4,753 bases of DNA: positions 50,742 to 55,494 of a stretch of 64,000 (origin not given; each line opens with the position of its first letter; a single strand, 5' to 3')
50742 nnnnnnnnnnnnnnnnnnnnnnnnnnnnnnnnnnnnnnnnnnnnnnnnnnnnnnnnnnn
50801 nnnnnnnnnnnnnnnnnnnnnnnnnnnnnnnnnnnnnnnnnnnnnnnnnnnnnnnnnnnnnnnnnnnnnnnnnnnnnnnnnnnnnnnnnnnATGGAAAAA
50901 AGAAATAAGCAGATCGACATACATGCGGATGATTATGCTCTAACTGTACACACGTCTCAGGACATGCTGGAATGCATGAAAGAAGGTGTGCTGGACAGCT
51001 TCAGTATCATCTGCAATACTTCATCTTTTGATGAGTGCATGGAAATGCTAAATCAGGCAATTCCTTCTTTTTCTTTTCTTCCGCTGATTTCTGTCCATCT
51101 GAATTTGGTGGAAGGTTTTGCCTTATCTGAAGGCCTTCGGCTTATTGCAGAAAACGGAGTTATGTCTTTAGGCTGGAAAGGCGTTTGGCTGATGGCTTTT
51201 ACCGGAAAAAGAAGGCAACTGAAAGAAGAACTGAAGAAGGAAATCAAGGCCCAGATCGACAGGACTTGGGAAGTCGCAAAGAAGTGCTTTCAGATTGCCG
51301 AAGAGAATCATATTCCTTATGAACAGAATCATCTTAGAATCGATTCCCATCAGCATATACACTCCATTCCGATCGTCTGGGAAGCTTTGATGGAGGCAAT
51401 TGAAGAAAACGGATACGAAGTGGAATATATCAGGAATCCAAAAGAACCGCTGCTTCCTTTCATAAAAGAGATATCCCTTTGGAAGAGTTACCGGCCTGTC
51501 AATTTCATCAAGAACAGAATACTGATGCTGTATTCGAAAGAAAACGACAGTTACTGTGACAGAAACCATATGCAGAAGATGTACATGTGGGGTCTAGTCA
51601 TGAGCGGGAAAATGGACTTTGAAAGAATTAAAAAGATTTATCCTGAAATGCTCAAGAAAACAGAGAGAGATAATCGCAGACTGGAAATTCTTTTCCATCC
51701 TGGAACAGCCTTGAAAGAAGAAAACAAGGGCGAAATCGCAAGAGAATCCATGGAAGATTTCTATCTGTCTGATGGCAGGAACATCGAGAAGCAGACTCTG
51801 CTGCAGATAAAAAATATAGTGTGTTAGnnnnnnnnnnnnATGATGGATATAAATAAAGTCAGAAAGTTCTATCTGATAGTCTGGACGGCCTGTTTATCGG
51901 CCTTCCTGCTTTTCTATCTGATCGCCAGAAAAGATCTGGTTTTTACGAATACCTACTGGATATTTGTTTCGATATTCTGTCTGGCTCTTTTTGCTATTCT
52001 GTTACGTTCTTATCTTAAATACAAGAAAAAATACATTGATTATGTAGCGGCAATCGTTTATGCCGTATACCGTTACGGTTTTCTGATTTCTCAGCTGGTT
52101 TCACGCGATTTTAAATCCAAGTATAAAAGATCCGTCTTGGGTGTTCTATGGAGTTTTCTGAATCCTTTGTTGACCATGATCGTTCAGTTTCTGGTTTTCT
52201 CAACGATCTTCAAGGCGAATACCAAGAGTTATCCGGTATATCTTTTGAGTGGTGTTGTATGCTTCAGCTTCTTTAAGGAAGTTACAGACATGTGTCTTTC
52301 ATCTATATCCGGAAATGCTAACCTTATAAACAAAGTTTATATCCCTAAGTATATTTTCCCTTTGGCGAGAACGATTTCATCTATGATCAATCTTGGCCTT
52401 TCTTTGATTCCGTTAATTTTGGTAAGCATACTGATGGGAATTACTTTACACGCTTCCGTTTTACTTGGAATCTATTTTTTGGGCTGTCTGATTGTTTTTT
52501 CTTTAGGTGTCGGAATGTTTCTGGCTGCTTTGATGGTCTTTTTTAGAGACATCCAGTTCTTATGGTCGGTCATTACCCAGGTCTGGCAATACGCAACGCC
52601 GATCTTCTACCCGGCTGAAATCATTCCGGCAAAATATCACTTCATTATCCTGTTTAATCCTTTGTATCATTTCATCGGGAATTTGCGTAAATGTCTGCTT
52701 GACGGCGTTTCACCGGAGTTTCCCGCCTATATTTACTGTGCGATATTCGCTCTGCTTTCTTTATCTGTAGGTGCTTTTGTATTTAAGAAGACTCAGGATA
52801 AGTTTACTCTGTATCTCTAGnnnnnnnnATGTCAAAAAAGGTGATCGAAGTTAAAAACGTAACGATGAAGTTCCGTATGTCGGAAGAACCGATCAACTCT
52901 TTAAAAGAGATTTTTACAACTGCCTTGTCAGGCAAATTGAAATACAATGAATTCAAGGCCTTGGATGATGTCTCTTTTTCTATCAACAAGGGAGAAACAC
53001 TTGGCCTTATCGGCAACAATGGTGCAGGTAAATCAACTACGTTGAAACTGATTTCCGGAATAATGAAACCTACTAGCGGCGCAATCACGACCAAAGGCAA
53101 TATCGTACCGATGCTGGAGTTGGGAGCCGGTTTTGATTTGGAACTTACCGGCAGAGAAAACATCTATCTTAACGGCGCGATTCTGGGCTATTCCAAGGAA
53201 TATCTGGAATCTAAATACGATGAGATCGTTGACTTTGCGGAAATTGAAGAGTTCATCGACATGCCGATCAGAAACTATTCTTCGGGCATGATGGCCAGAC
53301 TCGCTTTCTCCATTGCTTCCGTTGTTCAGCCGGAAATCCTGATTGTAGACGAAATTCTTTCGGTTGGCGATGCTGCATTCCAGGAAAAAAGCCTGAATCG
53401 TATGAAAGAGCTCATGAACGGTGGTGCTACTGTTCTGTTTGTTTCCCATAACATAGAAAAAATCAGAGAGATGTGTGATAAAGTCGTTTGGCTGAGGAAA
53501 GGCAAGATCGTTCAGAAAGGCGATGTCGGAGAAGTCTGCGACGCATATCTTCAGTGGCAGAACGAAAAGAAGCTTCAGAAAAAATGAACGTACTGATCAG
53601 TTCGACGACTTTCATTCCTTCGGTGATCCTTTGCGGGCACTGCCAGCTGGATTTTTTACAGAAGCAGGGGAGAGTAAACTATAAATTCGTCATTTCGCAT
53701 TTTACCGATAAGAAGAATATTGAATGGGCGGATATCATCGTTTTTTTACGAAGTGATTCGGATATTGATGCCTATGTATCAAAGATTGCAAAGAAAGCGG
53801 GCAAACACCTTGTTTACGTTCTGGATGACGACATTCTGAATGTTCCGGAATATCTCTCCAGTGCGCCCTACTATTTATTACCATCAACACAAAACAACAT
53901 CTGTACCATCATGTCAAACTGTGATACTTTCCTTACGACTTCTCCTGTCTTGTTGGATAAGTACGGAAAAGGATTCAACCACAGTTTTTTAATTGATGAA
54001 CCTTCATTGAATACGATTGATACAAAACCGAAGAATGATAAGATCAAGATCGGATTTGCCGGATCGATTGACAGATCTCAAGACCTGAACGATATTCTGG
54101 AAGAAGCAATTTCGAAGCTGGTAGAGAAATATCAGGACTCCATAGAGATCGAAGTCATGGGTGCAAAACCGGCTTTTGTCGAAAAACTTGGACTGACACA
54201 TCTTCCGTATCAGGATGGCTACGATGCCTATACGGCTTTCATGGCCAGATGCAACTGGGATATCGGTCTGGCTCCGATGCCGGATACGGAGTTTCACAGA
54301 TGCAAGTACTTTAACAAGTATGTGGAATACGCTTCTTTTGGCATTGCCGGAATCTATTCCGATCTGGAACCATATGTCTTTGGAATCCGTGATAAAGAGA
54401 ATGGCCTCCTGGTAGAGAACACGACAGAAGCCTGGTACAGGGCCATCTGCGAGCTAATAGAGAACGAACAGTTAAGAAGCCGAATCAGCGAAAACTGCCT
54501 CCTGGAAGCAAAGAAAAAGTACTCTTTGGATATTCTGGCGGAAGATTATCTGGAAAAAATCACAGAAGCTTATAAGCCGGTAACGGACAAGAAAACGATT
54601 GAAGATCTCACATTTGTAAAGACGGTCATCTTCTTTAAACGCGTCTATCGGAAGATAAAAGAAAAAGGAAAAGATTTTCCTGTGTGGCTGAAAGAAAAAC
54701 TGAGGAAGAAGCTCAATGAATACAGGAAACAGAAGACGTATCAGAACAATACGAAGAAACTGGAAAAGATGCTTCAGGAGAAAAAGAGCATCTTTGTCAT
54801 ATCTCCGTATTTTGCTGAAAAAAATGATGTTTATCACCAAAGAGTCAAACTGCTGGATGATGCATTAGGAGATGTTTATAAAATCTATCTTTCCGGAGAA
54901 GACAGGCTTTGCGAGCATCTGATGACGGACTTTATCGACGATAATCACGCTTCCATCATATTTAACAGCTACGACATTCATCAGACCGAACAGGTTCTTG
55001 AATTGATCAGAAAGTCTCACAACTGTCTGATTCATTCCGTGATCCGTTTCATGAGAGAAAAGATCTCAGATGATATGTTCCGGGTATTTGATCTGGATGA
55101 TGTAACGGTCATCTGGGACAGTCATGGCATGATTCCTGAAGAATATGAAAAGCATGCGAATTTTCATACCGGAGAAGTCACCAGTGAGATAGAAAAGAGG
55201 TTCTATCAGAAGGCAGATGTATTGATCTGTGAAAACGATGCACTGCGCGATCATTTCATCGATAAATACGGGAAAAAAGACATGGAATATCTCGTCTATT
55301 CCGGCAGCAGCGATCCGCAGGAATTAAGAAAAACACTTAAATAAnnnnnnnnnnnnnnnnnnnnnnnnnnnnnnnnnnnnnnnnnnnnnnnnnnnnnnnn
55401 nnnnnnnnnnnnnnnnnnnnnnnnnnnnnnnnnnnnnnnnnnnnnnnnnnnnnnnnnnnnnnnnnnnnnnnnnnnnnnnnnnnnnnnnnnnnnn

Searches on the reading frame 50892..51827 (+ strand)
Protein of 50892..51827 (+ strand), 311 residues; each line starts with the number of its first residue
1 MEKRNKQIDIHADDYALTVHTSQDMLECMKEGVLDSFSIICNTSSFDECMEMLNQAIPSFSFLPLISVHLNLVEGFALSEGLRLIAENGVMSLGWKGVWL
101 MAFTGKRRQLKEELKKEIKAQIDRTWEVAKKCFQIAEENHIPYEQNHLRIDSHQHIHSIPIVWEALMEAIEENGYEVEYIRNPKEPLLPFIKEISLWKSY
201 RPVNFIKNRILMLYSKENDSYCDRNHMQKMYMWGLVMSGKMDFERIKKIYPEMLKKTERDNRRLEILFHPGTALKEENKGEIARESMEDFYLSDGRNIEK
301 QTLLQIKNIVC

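Call 8: search_protein_families(library=pfam, proteins=[window:50892-51827:+], max_evalue=0.001)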
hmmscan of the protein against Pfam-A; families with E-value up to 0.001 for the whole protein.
window:50892-51827:+ (311 aa): 1 family
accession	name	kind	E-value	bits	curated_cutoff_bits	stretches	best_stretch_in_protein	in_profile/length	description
PF04794.17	YdjC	-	1.1e-27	98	29.7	2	10-125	4-110/266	YdjC-like protein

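Call 46: search_protein_families(library=ncbifam, proteins=[window:50892-51827:+], max_evalue=0.00001)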
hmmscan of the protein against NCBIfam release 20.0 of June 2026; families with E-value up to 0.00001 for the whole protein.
window:50892-51827:+ (311 aa): 2 families
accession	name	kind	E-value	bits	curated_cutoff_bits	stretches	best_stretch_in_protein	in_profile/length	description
TIGR03473.1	HpnK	hypoth_equivalog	6.6e-13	48.5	232.6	1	6-279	2-244/283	hopanoid biosynthesis-associated protein HpnK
NF002559.0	PRK02134.1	equivalog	3e-12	46.6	227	1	8-172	5-144/249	chitin disaccharide deacetylase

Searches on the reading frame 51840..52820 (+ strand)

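Call 8: search_protein_families(library=pfam, proteins=[window:51840-52820:+], max_evalue=0.001)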
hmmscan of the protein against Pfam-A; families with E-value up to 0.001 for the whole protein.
window:51840-52820:+ (326 aa): 1 family
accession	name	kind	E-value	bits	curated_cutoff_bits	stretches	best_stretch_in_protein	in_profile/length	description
PF01061.29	ABC2_membrane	-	8.1e-18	65.2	26.9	1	83-286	3-210/211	ABC-2 type transporter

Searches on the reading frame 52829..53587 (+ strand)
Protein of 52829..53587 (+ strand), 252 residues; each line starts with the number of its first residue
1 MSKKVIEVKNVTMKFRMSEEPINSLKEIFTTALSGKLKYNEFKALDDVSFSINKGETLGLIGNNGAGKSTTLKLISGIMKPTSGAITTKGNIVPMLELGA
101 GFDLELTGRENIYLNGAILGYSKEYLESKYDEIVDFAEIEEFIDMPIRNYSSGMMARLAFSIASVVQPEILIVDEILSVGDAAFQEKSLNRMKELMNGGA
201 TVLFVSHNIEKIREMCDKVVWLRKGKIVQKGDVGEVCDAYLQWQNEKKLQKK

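Call 8: search_protein_families(library=pfam, proteins=[window:52829-53587:+], max_evalue=0.001)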
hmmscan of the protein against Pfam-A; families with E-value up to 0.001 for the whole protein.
window:52829-53587:+ (252 aa): 2 families
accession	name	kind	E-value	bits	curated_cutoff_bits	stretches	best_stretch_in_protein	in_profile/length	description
PF00005.33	ABC_tran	-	3.5e-22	79.9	25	1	45-176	1-135/137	ABC transporter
PF13304.12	AAA_21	-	0.00014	22.5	27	0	59-78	3-22/304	AAA domain, putative AbiEii toxin, Type IV TA system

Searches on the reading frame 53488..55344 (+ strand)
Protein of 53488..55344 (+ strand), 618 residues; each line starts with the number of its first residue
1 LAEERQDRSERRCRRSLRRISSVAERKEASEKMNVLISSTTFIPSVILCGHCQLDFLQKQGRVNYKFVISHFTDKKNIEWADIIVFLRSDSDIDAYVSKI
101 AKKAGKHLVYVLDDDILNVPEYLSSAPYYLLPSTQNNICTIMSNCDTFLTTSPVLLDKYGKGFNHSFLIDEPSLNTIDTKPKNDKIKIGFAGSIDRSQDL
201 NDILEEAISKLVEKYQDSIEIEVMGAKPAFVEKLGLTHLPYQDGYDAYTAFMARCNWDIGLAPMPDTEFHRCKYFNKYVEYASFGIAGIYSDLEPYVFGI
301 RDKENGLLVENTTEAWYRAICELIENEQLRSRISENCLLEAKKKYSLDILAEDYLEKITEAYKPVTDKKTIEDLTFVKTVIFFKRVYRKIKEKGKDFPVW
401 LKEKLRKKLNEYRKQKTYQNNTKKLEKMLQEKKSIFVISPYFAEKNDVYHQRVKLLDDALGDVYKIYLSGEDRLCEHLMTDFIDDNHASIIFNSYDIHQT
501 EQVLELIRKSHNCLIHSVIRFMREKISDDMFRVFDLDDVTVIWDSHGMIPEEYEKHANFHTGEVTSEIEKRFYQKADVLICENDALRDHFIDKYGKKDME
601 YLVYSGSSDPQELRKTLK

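Call 8: search_protein_families(library=pfam, proteins=[window:53488-55344:+], max_evalue=0.001)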
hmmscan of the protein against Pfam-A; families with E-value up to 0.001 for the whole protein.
window:53488-55344:+ (618 aa): 3 families
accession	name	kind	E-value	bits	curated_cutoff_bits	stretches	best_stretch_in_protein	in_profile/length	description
PF13692.12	Glyco_trans_1_4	-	5.8e-07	30.3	27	1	187-326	3-142/142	Glycosyl transferases group 1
PF00534.26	Glycos_transf_1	-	0.00016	21.7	26.4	0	279-336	110-168/172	Glycosyl transferases group 1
PF14265.11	DUF4355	-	0.00063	20.4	25.4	0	402-458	51-108/124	Capsid assembly scaffolding protein Gp46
